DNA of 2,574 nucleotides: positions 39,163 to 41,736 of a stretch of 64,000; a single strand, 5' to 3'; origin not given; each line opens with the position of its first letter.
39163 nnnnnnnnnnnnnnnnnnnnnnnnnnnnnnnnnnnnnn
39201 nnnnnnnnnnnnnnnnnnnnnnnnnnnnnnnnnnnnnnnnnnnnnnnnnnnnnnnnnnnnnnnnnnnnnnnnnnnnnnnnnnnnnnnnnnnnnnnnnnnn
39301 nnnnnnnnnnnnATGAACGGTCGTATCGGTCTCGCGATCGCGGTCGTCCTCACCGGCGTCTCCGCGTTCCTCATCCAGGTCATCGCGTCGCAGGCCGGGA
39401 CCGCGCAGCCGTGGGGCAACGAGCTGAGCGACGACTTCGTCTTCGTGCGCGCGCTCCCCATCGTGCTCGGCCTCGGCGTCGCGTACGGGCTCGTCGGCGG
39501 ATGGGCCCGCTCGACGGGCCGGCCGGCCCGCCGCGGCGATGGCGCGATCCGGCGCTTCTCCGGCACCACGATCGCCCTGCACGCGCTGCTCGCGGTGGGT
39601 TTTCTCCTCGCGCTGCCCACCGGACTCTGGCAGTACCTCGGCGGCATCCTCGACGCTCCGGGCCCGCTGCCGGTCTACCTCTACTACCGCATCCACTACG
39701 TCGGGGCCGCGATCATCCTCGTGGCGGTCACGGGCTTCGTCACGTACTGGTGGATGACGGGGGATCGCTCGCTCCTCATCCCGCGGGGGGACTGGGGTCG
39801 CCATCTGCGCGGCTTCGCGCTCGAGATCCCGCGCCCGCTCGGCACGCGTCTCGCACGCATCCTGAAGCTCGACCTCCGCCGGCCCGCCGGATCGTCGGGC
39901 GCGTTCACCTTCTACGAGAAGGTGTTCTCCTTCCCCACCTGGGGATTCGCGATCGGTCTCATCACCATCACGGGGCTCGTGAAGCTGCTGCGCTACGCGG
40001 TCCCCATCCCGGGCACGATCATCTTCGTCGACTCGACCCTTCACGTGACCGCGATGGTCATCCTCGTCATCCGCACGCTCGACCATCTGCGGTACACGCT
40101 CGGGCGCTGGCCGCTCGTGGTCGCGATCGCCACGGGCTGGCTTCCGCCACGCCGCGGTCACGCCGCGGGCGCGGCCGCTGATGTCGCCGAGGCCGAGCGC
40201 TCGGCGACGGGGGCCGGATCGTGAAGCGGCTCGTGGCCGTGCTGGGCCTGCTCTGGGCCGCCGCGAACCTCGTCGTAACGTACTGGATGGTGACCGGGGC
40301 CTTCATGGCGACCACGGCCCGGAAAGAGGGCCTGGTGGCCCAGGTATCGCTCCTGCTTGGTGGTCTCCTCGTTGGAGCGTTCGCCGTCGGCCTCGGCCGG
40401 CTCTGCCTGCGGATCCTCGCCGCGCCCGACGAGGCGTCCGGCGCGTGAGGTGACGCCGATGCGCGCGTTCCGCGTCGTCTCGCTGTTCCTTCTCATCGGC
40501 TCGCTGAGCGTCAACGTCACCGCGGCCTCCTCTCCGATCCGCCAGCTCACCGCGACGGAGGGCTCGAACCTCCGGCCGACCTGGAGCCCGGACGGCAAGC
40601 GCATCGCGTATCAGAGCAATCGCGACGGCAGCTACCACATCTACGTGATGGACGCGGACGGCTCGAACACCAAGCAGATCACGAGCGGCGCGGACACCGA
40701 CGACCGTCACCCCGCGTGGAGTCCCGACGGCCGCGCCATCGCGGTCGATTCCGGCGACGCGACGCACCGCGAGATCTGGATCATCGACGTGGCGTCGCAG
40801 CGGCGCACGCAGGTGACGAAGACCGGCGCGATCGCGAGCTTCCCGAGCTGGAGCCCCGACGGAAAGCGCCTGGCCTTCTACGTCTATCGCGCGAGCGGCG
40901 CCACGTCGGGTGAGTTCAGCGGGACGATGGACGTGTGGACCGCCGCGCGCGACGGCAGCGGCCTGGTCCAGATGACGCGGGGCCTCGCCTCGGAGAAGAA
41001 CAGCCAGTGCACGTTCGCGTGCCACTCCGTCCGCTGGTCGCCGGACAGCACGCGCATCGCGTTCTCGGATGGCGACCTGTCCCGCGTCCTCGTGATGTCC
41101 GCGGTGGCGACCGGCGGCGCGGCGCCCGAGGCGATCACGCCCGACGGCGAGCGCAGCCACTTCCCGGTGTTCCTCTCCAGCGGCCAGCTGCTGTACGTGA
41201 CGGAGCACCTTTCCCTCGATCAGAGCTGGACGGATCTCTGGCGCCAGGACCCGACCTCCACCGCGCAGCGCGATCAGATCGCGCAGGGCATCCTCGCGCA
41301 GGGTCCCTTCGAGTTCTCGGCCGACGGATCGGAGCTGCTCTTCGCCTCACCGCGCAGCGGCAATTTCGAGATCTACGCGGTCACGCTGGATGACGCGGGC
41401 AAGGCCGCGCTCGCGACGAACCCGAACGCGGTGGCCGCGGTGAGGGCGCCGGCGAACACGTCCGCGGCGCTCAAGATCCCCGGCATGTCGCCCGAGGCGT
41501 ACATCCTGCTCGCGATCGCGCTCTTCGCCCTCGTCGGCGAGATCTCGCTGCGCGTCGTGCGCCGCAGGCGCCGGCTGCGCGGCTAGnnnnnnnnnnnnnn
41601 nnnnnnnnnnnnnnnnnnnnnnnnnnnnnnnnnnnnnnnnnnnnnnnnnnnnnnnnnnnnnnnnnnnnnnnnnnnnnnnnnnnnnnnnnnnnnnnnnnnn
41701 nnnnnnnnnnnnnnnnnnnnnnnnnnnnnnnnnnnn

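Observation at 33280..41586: Molybdenum-hydroxylase trio chained to IclR, MocA, a Tat-signal 4x[4Fe-4S] protein, a cytochrome b, a mini membrane protein and a TolB-like propeller: candidate undescribed membrane-linked module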

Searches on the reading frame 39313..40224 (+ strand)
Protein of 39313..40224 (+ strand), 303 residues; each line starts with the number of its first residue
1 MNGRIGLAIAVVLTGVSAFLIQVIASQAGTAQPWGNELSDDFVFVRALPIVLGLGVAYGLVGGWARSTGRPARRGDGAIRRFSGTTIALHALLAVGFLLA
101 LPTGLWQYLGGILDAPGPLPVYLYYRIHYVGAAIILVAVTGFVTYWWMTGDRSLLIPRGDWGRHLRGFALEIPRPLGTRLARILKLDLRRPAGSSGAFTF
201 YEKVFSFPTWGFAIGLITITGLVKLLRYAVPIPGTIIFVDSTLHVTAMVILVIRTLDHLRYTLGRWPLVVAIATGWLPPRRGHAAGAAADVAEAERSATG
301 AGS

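Call 4: search_protein_families(library=pfam, proteins=[window:39313-40224:+], max_evalue=0.01)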
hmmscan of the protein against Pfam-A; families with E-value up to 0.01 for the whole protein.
window:39313-40224:+ (303 aa): 1 family
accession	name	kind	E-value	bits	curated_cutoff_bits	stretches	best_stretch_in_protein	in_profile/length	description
PF01292.26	Ni_hydr_CYTB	-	0.00017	21.9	30.1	1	81-251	1-152/179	Prokaryotic cytochrome b561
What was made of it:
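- On FdnH/FdnI-type (CISM beta/gamma) electron-transfer module, for 38527-40224: The Pfam PF01292 score of the window protein is below the cut-off (call 4).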

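Call 5: search_protein_families(library=ncbifam, proteins=[window:39313-40224:+], max_evalue=0.01)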
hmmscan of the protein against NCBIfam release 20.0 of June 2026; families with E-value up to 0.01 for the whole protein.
window:39313-40224:+ (303 aa): 0 families

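Call 19: search_protein_representatives(protein=window:39313-40224:+)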
Query: 303 residues. Proteins with E-value up to 0.001 (for the whole library): 71; up to 1e-10: 40; up to 1e-30: 11. The best 71 are listed.
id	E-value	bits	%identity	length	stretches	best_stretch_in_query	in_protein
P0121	2.1e-122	424.8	67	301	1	2-291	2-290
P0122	1.5e-67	244.6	46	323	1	6-279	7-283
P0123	3.1e-59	217.3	44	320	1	15-288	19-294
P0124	7.5e-55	202.9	49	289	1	43-277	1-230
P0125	9.2e-54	199.3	77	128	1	176-300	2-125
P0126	2.5e-51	191.3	52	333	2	91-264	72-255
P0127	6.3e-47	176.9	54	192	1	144-293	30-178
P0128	5.2e-44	167.3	50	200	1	14-202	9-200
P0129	1.0e-37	146.6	56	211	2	12-138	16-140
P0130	6.1e-32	127.7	57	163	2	37-124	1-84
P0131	1.8e-31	126.1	42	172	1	135-279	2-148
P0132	3.9e-27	111.8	46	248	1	101-267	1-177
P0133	1.2e-24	103.7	44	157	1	172-297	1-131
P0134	1.8e-24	103.1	50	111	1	196-289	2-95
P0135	3.6e-24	102.1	61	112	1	177-253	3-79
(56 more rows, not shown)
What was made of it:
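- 39313..40224 (+): Six-TM, FdnI-like, probable di-haem cytochrome b. Conserved His90, His128, His244 and His258. The family is narrow, with 71 representatives (call 19).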

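Call 45: predict_structure(alignment_id=A1)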
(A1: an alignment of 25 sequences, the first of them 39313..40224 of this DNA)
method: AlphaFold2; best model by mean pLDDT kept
length: 303 residues; sequences in the alignment: 25
mean_pLDDT: 87.7   pTM: 0.83
mean pLDDT of the five models: 87.7, 86.2, 85.5, 85.1, 85.0
residues with pLDDT >= 90: 189; 70-90: 82; 50-70: 28; < 50: 4
segments of 3 or more residues with pLDDT < 50: none
pLDDT, mean of each block of 10 residues (from residue 1): 71 81 72 68 89 95 82 84 94 97 93 89 94 97 93 92 97 96 98 91 94 97 90 94 96 94 89 88 56 68 50
secondary structure, 60 per line:
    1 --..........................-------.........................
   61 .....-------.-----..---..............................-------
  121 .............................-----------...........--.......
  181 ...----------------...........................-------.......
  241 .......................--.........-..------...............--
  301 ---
elements in order: H3-28 H36-65 H84-113 H121-149 H161-171 H174-183 H200-226 H234-263 H266-274 H284-298
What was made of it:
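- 39313..40224 (+): AlphaFold pLDDT 87.7 (call 45).
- On FdnH/FdnI-type (CISM beta/gamma) electron-transfer module, for 38527-40224: The model has pLDDT 87.7 (call 45).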

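Call 47: fold_search(model_id=the predicted structure, library=pdb)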
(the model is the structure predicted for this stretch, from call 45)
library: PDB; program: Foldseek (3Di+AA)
matches with E <= 10: 202; with E <= 0.001: 0
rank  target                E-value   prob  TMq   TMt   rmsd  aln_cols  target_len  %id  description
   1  1kqf_C                1.9e-02  1.00  0.47  0.63   5.3       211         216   18  FORMATE DEHYDROGENASE N FROM E. COLI (released 2002-03-15)
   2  7c7s_A                7.8e-01  0.21  0.24  0.13  20.3       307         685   12  Cryo-EM structure of the CGP54626-bound human GABA(B) receptor in inactive state. (released 2020-07-01)
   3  7cfn_R                9.0e-01  0.18  0.24  0.26  21.4       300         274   17  Cryo-EM structure of the INT-777-bound GPBAR-Gs complex (released 2020-09-09)
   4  7lr0_A                1.2e+00  0.08  0.14  0.09  18.9       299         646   16  Structure of squirrel TRPV1 in complex with capsaicin (released 2021-04-21)
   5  8y0h                  1.4e+00  0.10  0.18  0.20  21.8       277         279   13  Structure of CXCR3 in complex with VUF11418 (Receptor-ligand focused map) (released 2025-02-26)
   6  7xp4_R                1.4e+00  0.10  0.19  0.19  22.9       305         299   14  Cryo-EM structure of a class T GPCR in apo state (released 2022-10-12)
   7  6ukj_A                1.4e+00  0.08  0.17  0.15  22.6       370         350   11  Single-Particle Cryo-EM Structure of Plasmodium falciparum Chloroquine Resistance Transporter (PfCRT) 7G8 Isoform (released 2019-12-04)
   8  6zin                  1.5e+00  0.15  0.25  0.19  21.2       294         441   15  Crystal structure of the neurotensin receptor 1 in complex with the small molecule inverse agonist SR48692 (released 2021-02-10)
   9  5an8_A                1.5e+00  0.06  0.12  0.08  20.0       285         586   13  Cryo-electron microscopy structure of rabbit TRPV2 ion channel (released 2015-12-23)
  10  5irx_A                1.5e+00  0.04  0.12  0.10  23.1       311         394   14  Structure of TRPV1 in complex with DkTx and RTX, determined in lipid nanodisc (released 2016-05-25)
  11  7fin_R                1.7e+00  0.13  0.23  0.20  17.5       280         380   18  Cryo-EM structure of the GIPR/GLP-1R/GCGR triagonist peptide 20-bound human GIPR-Gs complex (released 2022-02-23)
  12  6djl_B                1.8e+00  0.06  0.14  0.17  29.5       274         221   10  Crystal structure of the Rab11 GEF SH3BP5 bound to nucleotide free Rab11A (released 2018-09-26)
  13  7shf_A                2.0e+00  0.11  0.23  0.23  20.2       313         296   14  Cryo-EM structure of GPR158 coupled to the RGS7-Gbeta5 complex (released 2021-12-01)
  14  7sus                  2.1e+00  0.08  0.19  0.17  29.1       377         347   10  Crystal structure of Apelin receptor in complex with small molecule (released 2022-07-27)
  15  7bvq_B                2.2e+00  0.08  0.17  0.13  20.9       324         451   12  Structure of human beta1 adrenergic receptor bound to carazolol (released 2020-12-02)
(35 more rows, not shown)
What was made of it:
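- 39313..40224 (+): Foldseek top hit 1KQF_C, probability 1.00 (call 47).
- On FdnH/FdnI-type (CISM beta/gamma) electron-transfer module, for 38527-40224: Foldseek returns 1KQF_C at probability 1.00 and TM 0.63 (call 47).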

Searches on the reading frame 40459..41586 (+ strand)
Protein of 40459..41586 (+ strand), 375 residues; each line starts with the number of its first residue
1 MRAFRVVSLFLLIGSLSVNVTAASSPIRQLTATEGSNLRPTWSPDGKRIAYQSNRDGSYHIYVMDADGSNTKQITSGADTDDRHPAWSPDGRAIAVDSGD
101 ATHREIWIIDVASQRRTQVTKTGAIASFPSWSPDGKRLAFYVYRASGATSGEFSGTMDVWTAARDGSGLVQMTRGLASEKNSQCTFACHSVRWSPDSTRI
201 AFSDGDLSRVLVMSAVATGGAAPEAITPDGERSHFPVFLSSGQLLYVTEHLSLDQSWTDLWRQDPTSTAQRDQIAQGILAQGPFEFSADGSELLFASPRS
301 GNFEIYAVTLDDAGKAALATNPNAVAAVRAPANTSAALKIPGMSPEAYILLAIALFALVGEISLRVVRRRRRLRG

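Call 4: search_protein_families(library=pfam, proteins=[window:40459-41586:+], max_evalue=0.01)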
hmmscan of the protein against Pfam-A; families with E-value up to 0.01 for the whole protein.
window:40459-41586:+ (375 aa): 7 families
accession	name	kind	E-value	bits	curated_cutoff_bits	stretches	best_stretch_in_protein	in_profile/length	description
PF07676.18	PD40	-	1.6e-34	117.5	20.9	2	28-63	2-38/38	WD40-like Beta Propeller Repeat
PF00930.27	DPPIV_N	-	4e-13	49.3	22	1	42-78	243-279/354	Dipeptidyl peptidase IV (DPP IV) N-terminal region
PF25174.1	Beta-prop_THOC3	-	4.5e-10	39.4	305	1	33-138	87-186/272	THOC3 beta-propeller domain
PF25460.1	Beta-prop_Aladin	-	5.9e-06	26.1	171.1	1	41-200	117-273/340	Aladin seven-bladed propeller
PF24817.1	WD40_WDHD1_1st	-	0.0019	17.9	109.9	0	34-140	178-282/291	WDHD1 first WD40 domain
PF12894.13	ANAPC4_WD40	-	0.0032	18.1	22.9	0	84-114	43-70/91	Anaphase-promoting complex subunit 4 WD40 domain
PF14583.12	Pectate_lyase22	-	0.0035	16.6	30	0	61-126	218-286/386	Oligogalacturonate lyase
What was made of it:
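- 40459..41586 (+): Sec-signal, C-terminally membrane-anchored TolB-like beta-propeller with an invariant QCTFACH (CX3CH) loop. PD40 repeats (call 4).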

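Call 5: search_protein_families(library=ncbifam, proteins=[window:40459-41586:+], max_evalue=0.01)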
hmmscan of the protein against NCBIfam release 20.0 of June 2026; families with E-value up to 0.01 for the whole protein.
window:40459-41586:+ (375 aa): 8 families
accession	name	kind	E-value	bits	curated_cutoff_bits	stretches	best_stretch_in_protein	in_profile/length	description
TIGR02800.1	propeller_TolB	equivalog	7.8e-35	120.6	343.15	3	22-77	266-321/418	Tol-Pal system beta propeller repeat protein TolB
NF002183.0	PRK01029.1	equivalog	6.4e-26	91.4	405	1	11-148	257-392/429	Tol-Pal system protein TolB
NF033523.0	lasso_peptidase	equivalog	1e-23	84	400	4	36-101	89-153/638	Atxe2 family lasso peptide isopeptidase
NF053518.1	DipepPtdsDpp5Prph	equivalog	5.4e-17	61.6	900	2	21-91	48-117/655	dipeptidyl-peptidase Dpp5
NF003124.0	PRK04043.1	equivalog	2.5e-06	26.6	428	0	20-63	354-396/419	Tol-Pal system protein TolB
NF052339.1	hydrazine_alpha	equivalog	1.2e-05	23.4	800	1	18-141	86-206/804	hydrazine synthase subunit alpha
NF053607.1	CHU_0125_OmpA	equivalog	0.00036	19.2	620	0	281-321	276-319/639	CHU_0125 family OmpA-like outer membrane integrity protein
TIGR04275.1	beta_prop_Msarc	repeat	0.0098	15.6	85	0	45-65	17-37/40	beta-propeller repeat protein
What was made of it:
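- On TolB (Tol-Pal system), for 40459-41586: TIGR02800 scores 120.6 against 343.15 bits (call 5).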

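Call 65: find_homologous_proteins(query=window:40459-41586:+)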
Query window:40459-41586:+ (375 aa): 7703 proteins with E <= 0.001 among 8000 candidates; the best 120 are listed.
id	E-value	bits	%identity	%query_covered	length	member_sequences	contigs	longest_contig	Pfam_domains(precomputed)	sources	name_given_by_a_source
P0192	1.3e-244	829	100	100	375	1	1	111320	PF25174.2,PF26549.1,PF00930.28,PF26550.2,PF25460.2,PF07676.19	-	-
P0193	1.9e-210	716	85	97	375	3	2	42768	PF25174.2,PF26549.1,PF00930.28,PF26550.2,PF25460.2,PF07676.19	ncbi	-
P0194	8.2e-210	714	86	97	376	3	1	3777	PF25174.2,PF26549.1,PF00930.28,PF23381.2,PF26550.2,PF25460.2,PF07676.19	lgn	-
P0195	1.5e-204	697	83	97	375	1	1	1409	PF25174.2,PF26549.1,PF00930.28,PF23381.2,PF26550.2,PF25460.2,PF07676.19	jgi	jgi:Tol biopolymer transport system component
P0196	5.7e-204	695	83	97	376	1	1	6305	PF25174.2,PF26549.1,PF00930.28,PF23381.2,PF26550.2,PF25460.2,PF07676.19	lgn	-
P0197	5.7e-198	675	78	97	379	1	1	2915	PF25174.2,PF26549.1,PF00930.28,PF26550.2,PF25460.2,PF07676.19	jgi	jgi:Tol biopolymer transport system component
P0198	1.5e-197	674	78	97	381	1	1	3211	PF25174.2,PF26549.1,PF00930.28,PF26550.2,PF25460.2,PF07676.19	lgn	-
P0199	3.6e-197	673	81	97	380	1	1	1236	PF25174.2,PF26549.1,PF00930.28,PF26550.2,PF25460.2,PF07676.19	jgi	jgi:Tol biopolymer transport system component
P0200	1.4e-196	671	78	98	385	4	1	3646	PF25174.2,PF26549.1,PF00930.28,PF23381.2,PF26550.2,PF25460.2,PF07676.19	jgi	-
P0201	5.3e-195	666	80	97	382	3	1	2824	PF25174.2,PF26549.1,PF00930.28,PF26550.2,PF25460.2,PF07676.19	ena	-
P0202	4.6e-190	649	76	97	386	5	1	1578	PF25174.2,PF26549.1,PF00930.28,PF26550.2,PF25460.2,PF07676.19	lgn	-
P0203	7.0e-189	645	74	97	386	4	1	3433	PF25174.2,PF26549.1,PF00930.28,PF23381.2,PF26550.2,PF25460.2,PF07676.19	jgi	jgi:Tol biopolymer transport system component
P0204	2.2e-188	644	75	97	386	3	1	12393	PF25174.2,PF26549.1,PF00930.28,PF26550.2,PF25460.2,PF07676.19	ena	-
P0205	3.1e-188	643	77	97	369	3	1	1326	PF25174.2,PF26549.1,PF00930.28,PF23381.2,PF26550.2,PF07676.19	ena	-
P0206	7.8e-186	635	78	97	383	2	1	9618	PF10647.16,PF25174.2,PF26549.1,PF00930.28,PF23381.2,PF26550.2,PF25460.2,PF07676.19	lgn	-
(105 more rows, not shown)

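Call 73: predict_structure(alignment_id=A5)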
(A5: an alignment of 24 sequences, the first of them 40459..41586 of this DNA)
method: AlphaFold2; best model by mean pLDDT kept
length: 375 residues; sequences in the alignment: 24
mean_pLDDT: 83.6   pTM: 0.76
mean pLDDT of the five models: 83.6, 83.2, 81.5, 80.9, 80.0
residues with pLDDT >= 90: 184; 70-90: 124; 50-70: 46; < 50: 21
segments of 3 or more residues with pLDDT < 50: 21-23, 185-187, 331-341
pLDDT, mean of each block of 10 residues (from residue 1): 77 66 74 91 96 93 96 91 96 96 94 97 93 96 72 75 95 80 57 94 82 80 88 90 91 83 88 86 83 86 89 85 56 40 64 85 87 77
secondary structure, 60 per line:
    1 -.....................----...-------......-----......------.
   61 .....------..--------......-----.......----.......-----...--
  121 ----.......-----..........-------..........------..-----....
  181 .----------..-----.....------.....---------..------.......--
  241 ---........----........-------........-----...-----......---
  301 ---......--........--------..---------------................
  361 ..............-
elements in order: H2-22 E27-29 E37-42 E48-53 E60-65 E82-87 E93-99 E104-110 E116-118 E125-131 E137-146 E154-163 E199-203 E210-214 E232-238 E244-251 E256-263 E271-278 E284-286 E292-297 E304-309 H312-319 H345-374
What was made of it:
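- Tried and rejected: The AlphaFold model of the propeller did not resolve the invariant CX3CH loop, where pLDDT is below 50 (call 73).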

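Call 75: fold_search(model_id=the predicted structure, library=pdb)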
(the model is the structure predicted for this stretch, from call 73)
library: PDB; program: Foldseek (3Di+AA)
matches with E <= 10: 1391; with E <= 0.001: 951
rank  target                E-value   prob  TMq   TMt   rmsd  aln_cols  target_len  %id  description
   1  9a2l_MODEL_1_A        4.2e-15  1.00  0.53  0.46   5.7       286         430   22  Model of E. coli TolB by in-cell photo-crosslinking MS and deep learning (released 2023-02-24)
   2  2hqs_A                9.5e-15  1.00  0.52  0.47   6.3       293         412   22  Crystal structure of TolB/Pal complex (released 2007-04-03)
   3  3iax_A                1.1e-14  1.00  0.55  0.52   4.0       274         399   22  The crystal structure of the TolB box of Colicin A in complex with TolB reveals important differences in the recruitme (released 2009-10-13)
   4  1c5k                  1.3e-14  1.00  0.55  0.52   5.3       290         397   22  THE STRUCTURE OF TOLB, AN ESSENTIAL COMPONENT OF THE TOL-DEPENDENT TRANSLOCATION SYSTEM AND ITS INTERACTIONS WITH THE TR (released 2000-12-06)
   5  2w8b_A                1.7e-14  1.00  0.54  0.50   4.7       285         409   23  Crystal structure of processed TolB in complex with Pal (released 2009-02-17)
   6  1crz                  1.9e-14  1.00  0.52  0.49   4.8       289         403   22  CRYSTAL STRUCTURE OF THE E. COLI TOLB PROTEIN (released 2000-08-16)
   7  2w8b_B                3.5e-14  1.00  0.54  0.50   4.7       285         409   22  Crystal structure of processed TolB in complex with Pal (released 2009-02-17)
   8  2ivz_C                4.2e-14  1.00  0.54  0.52   4.4       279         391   22  Structure of TolB in complex with a peptide of the colicin E9 T- domain (released 2006-08-16)
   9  4jml_A                4.4e-14  1.00  0.54  0.52   4.0       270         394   23  Crystal structure of the TolB(P201C)-ColicinE9 TBE peptide(A33C) complex. (released 2013-07-17)
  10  8wt1_C                4.9e-14  1.00  0.55  0.33   6.3       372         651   19  Crystal structure of S9 carboxypeptidase from Geobacillus sterothermophilus (released 2024-03-13)
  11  4r40_C                1.0e-13  1.00  0.52  0.48   5.1       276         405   21  Crystal Structure of TolB/Pal complex from Yersinia pestis. (released 2014-09-03)
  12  3pe7                  1.2e-13  1.00  0.52  0.52   6.3       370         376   14  Oligogalacturonate lyase in complex with manganese (released 2010-11-03)
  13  3c5m_A                1.2e-13  1.00  0.48  0.48   7.3       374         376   12  Crystal structure of oligogalacturonate lyase (VPA0088) from Vibrio parahaemolyticus. Northeast Structural Genomics Co (released 2008-02-26)
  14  2hqs_B                1.4e-13  1.00  0.54  0.50   4.7       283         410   22  Crystal structure of TolB/Pal complex (released 2007-04-03)
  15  8wt1_A                1.4e-13  1.00  0.55  0.34   6.3       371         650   19  Crystal structure of S9 carboxypeptidase from Geobacillus sterothermophilus (released 2024-03-13)
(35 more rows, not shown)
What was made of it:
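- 40459..41586 (+): AlphaFold model and TolB top hits (calls 73, 75).
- On TolB (Tol-Pal system), for 40459-41586: The structural matches cover the propeller (call 75).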
